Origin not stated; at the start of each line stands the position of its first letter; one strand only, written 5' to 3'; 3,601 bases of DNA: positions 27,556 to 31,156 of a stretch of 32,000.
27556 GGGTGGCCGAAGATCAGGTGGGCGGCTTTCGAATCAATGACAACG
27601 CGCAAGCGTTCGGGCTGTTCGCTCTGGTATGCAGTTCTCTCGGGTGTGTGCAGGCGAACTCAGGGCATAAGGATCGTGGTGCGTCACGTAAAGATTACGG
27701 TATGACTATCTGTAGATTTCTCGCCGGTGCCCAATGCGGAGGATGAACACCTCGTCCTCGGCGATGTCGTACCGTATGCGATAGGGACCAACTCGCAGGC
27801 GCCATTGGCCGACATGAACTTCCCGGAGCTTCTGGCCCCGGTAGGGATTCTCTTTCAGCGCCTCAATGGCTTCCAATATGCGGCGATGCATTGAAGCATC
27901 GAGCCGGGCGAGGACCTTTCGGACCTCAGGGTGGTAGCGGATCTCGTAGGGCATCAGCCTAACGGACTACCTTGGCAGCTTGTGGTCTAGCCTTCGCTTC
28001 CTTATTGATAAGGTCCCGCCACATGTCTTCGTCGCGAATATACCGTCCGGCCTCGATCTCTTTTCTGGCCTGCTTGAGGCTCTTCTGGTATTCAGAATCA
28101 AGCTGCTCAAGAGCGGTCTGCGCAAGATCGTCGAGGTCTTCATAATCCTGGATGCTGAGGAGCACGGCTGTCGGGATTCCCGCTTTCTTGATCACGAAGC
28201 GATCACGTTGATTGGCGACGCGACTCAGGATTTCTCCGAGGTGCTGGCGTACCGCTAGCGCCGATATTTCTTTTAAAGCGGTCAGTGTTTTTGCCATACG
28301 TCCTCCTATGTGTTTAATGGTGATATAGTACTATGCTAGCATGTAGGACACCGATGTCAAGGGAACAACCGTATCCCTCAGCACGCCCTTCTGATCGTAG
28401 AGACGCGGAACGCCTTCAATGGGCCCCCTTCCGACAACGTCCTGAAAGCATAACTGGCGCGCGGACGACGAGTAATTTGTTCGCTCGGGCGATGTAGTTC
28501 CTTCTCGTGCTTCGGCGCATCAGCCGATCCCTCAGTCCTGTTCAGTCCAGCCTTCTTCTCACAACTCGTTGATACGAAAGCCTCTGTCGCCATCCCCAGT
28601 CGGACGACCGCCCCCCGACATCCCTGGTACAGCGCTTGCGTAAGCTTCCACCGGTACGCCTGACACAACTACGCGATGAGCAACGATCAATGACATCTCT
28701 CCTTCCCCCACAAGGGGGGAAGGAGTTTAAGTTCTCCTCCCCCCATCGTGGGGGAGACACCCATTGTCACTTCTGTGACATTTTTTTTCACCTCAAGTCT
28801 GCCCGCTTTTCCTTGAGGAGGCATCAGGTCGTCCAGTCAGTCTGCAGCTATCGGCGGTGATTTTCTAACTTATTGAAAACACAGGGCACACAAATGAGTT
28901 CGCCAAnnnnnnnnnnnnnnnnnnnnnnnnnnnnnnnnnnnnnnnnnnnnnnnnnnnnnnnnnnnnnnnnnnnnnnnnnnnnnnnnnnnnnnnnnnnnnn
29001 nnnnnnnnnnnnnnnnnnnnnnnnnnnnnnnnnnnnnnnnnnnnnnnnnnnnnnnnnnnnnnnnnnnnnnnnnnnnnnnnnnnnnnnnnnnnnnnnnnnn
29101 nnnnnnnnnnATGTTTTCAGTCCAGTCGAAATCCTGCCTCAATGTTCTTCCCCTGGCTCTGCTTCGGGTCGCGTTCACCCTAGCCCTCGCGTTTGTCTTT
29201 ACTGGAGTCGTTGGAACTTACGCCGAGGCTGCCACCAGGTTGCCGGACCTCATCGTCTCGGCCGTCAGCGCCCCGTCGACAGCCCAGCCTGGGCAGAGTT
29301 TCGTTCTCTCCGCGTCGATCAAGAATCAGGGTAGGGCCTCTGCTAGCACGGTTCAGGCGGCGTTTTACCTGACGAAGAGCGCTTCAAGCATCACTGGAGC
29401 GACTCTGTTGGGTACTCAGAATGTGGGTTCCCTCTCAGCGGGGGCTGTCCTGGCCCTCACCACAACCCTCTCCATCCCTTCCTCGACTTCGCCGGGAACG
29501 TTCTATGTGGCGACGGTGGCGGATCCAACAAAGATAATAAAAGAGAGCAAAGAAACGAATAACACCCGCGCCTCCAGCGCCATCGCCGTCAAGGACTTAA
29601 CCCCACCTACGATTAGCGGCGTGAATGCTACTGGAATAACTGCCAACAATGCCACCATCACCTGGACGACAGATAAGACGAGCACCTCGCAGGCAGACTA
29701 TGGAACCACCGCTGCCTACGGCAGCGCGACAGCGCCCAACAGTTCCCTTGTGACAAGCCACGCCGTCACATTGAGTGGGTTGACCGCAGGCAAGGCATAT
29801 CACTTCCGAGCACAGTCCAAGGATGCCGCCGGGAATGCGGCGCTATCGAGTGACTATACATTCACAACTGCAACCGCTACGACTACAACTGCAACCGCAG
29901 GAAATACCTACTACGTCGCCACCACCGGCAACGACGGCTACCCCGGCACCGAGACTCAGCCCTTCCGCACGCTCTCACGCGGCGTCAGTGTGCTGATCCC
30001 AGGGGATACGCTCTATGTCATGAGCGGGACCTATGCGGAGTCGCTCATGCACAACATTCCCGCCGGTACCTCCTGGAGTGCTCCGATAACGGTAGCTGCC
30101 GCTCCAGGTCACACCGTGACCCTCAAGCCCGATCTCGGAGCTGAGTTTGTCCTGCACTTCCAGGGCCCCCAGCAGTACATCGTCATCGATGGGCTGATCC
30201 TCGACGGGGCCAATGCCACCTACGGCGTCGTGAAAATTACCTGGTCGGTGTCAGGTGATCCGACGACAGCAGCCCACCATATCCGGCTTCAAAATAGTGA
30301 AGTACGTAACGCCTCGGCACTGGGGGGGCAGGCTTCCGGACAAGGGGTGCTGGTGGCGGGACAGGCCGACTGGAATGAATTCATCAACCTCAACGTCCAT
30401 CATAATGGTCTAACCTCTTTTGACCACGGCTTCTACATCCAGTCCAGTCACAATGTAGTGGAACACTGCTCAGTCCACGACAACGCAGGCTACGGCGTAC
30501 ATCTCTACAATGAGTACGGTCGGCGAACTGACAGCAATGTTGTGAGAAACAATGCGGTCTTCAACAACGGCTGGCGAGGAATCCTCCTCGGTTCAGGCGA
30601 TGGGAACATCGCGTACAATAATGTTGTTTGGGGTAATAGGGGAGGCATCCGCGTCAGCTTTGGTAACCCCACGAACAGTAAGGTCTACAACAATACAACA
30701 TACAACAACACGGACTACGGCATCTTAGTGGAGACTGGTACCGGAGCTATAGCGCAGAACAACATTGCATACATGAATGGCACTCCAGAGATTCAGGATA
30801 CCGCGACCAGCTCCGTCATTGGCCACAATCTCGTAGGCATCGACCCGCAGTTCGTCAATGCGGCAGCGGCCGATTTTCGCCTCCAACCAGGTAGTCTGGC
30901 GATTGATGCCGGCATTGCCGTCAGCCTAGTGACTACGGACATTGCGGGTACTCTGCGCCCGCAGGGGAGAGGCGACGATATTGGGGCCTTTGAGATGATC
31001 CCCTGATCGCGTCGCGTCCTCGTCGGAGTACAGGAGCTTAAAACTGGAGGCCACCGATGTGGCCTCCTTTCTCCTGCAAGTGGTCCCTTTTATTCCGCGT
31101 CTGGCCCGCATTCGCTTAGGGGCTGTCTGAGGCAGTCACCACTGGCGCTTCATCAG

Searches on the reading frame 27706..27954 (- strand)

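Call 75: search_protein_families(library=pfam, proteins=[window:27706-27954:-], max_evalue=0.01)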
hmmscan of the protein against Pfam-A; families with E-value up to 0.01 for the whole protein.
window:27706-27954:- (82 aa): 2 families
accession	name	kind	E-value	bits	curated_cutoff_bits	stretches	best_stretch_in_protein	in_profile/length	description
PF05016.21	ParE_toxin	-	4.8e-15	56.3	23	1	5-81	1-89/89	ParE toxin of type II toxin-antitoxin system, parDE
PF15781.12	ParE-like_toxin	-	8.3e-05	22.9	28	1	8-82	4-84/87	ParE-like toxin of type II bacterial toxin-antitoxin system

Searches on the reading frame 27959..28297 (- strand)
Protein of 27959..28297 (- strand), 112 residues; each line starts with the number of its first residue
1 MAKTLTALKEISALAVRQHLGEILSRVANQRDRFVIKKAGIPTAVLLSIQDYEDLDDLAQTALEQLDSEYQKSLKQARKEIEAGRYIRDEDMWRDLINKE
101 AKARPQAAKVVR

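Call 75: search_protein_families(library=pfam, proteins=[window:27959-28297:-], max_evalue=0.01)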
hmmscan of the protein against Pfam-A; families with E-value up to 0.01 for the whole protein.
window:27959-28297:- (112 aa): 1 family
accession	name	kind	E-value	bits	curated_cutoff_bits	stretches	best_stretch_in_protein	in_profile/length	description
PF02604.26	PhdYeFM_antitox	-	2.2e-10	40.6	29.8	1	10-66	3-58/74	Antitoxin Phd_YefM, type II toxin-antitoxin system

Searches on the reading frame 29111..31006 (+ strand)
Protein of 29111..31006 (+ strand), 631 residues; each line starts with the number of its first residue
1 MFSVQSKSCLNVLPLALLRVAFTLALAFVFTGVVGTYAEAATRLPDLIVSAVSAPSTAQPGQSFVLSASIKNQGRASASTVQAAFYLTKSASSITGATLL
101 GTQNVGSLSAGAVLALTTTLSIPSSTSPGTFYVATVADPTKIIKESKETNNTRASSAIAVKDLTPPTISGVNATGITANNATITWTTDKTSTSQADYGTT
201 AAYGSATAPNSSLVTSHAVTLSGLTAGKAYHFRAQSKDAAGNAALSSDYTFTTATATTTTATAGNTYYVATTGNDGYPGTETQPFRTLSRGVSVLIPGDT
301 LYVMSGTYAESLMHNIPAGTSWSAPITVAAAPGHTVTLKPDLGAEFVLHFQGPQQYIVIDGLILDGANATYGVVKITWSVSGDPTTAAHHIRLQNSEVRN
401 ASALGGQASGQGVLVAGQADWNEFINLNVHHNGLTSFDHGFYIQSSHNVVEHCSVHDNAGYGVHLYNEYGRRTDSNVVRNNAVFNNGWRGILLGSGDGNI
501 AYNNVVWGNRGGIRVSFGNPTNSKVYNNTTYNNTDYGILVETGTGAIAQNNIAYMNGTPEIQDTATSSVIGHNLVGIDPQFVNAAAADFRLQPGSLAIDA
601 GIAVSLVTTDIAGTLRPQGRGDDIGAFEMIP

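Call 10: search_protein_families(library=pfam, proteins=[window:29111-31006:+], max_evalue=0.01)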
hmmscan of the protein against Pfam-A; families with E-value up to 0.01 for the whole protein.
window:29111-31006:+ (631 aa): 7 families
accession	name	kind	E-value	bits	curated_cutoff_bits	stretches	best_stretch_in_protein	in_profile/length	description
PF07705.17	CARDB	-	3.4e-16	59.7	22.7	1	45-154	2-100/101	CARDB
PF13229.12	Beta_helix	-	8.9e-16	58.3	25.9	1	412-567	2-148/158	Right handed beta helix region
PF05048.19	NosD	-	3e-11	43.6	23.6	1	429-555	29-149/212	Periplasmic copper-binding protein (NosD)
PF16656.11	Pur_ac_phosph_N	-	7.7e-07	30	30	1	171-253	6-93/93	Purple acid Phosphatase, N-terminal domain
PF00041.27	fn3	-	1.1e-05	25.9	25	1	166-248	3-80/84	Fibronectin type III domain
PF22842.2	Pel9A-like_beta_helix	-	1.2e-05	24.9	25.2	1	262-311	6-55/370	Pel9A-like, right handed beta helix region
PF07602.17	DUF1565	-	3.6e-05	23.6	20.3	1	272-315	2-45/257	Protein of unknown function (DUF1565)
